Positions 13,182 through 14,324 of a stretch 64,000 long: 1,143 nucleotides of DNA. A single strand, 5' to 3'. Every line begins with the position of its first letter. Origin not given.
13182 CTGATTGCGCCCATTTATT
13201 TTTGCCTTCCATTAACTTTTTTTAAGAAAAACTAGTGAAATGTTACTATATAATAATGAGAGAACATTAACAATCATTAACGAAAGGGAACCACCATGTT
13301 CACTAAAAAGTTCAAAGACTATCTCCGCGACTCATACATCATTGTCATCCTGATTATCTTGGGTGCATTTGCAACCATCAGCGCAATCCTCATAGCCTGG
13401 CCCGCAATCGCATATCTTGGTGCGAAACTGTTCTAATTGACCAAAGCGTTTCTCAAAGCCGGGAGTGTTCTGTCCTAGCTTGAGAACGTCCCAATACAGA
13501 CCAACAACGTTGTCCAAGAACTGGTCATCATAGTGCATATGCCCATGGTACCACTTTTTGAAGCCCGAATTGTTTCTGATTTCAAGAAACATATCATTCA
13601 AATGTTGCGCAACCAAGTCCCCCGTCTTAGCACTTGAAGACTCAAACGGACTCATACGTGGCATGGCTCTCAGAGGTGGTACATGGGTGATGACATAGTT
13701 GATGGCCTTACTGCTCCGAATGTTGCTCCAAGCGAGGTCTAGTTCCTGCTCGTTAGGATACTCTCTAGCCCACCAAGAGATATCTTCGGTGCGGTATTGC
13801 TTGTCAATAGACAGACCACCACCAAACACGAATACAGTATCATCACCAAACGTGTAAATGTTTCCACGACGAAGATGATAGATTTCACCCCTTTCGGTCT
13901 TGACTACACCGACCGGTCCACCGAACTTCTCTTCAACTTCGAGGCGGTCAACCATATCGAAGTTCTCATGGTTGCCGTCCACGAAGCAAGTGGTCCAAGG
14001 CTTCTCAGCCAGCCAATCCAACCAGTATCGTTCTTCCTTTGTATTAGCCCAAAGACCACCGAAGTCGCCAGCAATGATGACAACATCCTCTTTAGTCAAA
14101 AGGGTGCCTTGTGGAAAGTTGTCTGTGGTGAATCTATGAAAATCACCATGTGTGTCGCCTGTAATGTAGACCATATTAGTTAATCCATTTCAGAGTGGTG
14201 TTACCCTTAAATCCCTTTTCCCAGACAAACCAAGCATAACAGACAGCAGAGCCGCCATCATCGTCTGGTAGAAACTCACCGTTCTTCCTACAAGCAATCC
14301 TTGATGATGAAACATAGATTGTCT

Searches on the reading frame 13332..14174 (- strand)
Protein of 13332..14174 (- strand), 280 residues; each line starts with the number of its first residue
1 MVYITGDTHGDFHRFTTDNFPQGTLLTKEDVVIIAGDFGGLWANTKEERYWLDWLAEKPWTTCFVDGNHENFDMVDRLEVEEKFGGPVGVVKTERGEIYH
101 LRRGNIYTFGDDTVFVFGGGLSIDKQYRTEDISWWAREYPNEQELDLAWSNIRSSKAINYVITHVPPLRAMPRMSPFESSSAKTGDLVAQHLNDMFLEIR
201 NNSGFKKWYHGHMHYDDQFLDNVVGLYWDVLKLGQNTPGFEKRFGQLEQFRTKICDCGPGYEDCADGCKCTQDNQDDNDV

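Call 11: search_protein_families(library=phrogs, proteins=[window:13332-14174:-], max_evalue=0.00001)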
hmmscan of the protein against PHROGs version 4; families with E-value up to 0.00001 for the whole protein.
window:13332-14174:- (280 aa): 1 family
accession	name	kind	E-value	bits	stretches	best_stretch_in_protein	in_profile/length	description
phrog_1649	-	other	3.1e-31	109.2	1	2-218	38-256/308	metallo-phosphoesterase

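Call 114: search_protein_families(library=pfam, proteins=[window:13332-14174:-], max_evalue=1)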
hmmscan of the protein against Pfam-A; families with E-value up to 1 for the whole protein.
window:13332-14174:- (280 aa): 1 family
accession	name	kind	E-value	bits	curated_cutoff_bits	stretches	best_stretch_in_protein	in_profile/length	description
PF00149.33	Metallophos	-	1.4e-13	52.1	21.5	1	2-215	3-190/191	Calcineurin-like phosphoesterase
